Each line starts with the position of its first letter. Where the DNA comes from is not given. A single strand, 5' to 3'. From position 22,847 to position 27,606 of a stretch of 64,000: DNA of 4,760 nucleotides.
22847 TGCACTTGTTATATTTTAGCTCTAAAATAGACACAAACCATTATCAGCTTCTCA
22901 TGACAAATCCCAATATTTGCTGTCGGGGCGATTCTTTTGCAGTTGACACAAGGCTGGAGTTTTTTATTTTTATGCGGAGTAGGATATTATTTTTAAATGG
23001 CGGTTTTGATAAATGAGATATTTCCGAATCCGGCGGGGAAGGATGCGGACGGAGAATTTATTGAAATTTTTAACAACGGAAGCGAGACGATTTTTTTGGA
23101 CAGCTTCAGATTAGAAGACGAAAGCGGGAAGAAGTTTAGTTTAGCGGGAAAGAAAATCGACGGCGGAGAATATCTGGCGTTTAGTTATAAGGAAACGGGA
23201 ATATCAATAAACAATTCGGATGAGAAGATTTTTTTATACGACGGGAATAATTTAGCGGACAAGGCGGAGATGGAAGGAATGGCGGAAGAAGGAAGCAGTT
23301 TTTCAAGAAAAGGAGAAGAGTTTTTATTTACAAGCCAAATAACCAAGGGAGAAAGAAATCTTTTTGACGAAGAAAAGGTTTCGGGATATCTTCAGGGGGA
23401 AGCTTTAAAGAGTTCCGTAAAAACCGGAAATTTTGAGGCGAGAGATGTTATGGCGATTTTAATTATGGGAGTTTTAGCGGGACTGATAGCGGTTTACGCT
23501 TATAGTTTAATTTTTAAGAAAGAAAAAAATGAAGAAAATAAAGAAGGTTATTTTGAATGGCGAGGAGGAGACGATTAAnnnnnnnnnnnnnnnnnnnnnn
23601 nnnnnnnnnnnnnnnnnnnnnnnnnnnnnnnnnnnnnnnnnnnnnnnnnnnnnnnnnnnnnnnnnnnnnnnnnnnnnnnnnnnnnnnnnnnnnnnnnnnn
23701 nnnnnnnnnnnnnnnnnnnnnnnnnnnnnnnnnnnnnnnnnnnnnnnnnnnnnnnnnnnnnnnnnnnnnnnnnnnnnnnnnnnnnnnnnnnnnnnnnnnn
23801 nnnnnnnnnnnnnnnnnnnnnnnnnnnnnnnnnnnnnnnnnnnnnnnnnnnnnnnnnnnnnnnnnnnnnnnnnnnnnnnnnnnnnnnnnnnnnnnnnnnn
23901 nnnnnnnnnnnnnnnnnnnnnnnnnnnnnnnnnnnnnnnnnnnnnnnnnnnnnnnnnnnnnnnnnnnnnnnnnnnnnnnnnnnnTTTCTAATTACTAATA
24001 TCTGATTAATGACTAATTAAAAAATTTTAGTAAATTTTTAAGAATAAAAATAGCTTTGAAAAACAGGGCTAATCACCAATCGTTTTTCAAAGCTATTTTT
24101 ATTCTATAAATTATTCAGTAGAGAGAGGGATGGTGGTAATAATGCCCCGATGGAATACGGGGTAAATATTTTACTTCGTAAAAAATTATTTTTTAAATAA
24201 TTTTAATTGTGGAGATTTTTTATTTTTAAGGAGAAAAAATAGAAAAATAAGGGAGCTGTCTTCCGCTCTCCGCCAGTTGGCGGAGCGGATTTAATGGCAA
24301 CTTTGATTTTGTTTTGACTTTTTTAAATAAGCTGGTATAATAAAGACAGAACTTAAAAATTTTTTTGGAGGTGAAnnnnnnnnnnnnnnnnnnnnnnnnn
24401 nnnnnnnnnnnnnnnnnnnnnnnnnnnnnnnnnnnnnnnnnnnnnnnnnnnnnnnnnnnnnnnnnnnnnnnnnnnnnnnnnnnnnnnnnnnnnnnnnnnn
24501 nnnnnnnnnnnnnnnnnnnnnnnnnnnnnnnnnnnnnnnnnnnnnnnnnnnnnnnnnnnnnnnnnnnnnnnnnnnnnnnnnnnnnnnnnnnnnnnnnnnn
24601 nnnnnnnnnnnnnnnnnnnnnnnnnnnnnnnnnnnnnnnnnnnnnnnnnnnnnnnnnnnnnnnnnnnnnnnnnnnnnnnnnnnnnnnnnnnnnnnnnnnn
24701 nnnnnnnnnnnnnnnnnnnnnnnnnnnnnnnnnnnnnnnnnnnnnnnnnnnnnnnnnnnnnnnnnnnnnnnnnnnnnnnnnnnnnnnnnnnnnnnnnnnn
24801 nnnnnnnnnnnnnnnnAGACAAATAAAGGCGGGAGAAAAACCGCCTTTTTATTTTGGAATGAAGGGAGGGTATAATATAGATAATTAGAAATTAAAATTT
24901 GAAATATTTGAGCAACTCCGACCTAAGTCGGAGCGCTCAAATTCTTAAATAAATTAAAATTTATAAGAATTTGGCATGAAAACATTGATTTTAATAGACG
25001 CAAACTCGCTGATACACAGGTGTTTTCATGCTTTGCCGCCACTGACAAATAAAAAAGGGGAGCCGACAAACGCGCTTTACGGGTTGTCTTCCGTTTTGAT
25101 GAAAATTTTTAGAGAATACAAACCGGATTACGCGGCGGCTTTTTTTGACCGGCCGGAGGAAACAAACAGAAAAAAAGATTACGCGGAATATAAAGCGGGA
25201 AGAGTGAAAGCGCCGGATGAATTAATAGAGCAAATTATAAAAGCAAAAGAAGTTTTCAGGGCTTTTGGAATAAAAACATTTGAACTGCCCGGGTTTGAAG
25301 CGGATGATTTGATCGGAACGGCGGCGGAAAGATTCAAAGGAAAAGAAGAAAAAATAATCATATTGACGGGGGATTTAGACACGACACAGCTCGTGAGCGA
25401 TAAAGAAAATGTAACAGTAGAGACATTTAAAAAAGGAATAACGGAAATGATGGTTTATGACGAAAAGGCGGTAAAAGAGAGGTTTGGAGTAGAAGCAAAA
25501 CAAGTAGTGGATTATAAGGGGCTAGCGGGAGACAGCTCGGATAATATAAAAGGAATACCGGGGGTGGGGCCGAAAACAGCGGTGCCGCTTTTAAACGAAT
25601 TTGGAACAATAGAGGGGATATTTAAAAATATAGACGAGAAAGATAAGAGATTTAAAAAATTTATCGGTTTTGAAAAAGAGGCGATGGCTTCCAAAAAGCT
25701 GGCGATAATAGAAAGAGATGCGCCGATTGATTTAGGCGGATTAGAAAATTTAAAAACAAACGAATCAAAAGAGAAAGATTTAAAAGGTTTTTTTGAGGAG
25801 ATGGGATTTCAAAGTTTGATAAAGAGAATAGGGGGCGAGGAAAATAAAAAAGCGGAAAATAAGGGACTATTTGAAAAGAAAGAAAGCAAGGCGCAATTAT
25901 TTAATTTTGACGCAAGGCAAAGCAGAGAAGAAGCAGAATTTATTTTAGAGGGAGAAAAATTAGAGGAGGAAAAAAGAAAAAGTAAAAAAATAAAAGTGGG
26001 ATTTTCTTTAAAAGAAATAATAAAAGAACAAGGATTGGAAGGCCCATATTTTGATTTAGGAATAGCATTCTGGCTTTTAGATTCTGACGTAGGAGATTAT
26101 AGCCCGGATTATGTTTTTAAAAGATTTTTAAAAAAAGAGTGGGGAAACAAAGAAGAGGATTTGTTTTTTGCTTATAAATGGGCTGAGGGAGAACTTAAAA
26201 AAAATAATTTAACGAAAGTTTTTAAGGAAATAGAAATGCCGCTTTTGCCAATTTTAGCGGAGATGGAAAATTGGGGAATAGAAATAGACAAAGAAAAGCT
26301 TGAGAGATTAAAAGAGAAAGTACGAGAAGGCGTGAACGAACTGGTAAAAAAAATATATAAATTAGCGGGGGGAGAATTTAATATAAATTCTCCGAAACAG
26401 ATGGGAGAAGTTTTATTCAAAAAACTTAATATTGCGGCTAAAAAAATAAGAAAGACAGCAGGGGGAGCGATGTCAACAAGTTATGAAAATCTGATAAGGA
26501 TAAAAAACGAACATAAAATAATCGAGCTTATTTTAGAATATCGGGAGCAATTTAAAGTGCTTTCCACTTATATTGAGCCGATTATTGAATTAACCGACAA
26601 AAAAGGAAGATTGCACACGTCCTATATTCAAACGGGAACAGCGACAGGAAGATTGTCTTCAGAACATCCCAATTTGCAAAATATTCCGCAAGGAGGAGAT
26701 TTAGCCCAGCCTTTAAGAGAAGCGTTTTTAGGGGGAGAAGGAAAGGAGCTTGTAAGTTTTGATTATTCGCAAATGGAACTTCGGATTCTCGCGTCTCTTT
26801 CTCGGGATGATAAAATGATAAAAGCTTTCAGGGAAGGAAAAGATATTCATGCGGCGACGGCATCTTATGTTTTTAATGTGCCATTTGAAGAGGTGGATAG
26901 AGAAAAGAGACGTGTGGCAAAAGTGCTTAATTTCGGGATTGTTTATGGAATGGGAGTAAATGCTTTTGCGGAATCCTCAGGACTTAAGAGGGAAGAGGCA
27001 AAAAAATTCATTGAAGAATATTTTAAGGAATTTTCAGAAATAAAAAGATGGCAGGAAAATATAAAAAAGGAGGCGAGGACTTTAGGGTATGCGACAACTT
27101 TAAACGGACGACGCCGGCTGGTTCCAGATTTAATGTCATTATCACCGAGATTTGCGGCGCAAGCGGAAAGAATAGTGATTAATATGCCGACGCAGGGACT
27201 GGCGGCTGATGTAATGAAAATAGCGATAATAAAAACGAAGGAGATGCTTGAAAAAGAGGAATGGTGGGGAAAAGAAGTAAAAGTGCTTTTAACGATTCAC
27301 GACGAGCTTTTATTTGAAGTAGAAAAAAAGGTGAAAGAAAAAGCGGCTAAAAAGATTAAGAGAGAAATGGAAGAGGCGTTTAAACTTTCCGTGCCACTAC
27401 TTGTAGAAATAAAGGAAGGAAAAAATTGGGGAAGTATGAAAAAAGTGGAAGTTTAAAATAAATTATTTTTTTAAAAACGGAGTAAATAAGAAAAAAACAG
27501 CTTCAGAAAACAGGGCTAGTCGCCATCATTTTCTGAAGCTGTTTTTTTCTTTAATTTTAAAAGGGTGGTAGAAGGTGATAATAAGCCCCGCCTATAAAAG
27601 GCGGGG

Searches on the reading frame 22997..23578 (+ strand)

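Call 54: search_protein_families(library=pfam, proteins=[window:22997-23578:+], max_evalue=0.0001)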
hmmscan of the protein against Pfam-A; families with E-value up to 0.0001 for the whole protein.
window:22997-23578:+ (193 aa): 1 family
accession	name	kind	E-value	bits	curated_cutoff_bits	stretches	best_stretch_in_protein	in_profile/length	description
PF00932.25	LTD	-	1.5e-11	45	34.3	1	3-88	8-103/109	Lamin Tail Domain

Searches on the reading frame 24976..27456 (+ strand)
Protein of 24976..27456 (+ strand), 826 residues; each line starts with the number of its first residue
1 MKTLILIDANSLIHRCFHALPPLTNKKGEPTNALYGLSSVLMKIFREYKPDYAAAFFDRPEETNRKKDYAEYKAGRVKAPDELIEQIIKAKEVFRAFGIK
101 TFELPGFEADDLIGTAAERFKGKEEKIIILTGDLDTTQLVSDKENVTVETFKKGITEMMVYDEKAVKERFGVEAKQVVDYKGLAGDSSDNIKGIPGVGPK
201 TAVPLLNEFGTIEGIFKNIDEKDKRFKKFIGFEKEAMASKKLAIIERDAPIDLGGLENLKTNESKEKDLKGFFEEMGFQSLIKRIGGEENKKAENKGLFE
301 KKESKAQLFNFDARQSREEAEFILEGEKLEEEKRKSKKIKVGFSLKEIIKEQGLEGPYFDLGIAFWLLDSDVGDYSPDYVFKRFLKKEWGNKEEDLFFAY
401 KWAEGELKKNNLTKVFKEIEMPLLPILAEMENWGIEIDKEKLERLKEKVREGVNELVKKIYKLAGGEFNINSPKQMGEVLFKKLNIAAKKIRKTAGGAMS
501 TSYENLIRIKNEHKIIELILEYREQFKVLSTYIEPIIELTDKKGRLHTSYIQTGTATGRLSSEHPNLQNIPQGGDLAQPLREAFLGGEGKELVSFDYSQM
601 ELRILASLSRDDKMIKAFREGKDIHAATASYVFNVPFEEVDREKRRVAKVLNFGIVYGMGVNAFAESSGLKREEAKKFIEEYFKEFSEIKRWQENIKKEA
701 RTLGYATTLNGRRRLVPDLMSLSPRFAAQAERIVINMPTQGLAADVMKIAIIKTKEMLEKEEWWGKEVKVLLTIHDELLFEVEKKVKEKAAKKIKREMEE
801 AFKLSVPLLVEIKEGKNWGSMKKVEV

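Call 54: search_protein_families(library=pfam, proteins=[window:24976-27456:+], max_evalue=0.0001)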
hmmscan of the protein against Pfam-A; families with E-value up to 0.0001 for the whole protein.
window:24976-27456:+ (826 aa): 3 families
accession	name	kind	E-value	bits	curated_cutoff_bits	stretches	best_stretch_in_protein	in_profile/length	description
PF00476.26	DNA_pol_A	-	2.8e-133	445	34.3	1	440-819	2-380/381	DNA polymerase family A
PF02739.22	5_3_exonuc_N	-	5.7e-51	172.9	34.3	1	3-171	1-164/164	5'-3' exonuclease, N-terminal resolvase-like domain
PF01367.25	5_3_exonuc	-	8.6e-26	90.7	40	1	172-265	1-95/97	5'-3' exonuclease, C-terminal SAM fold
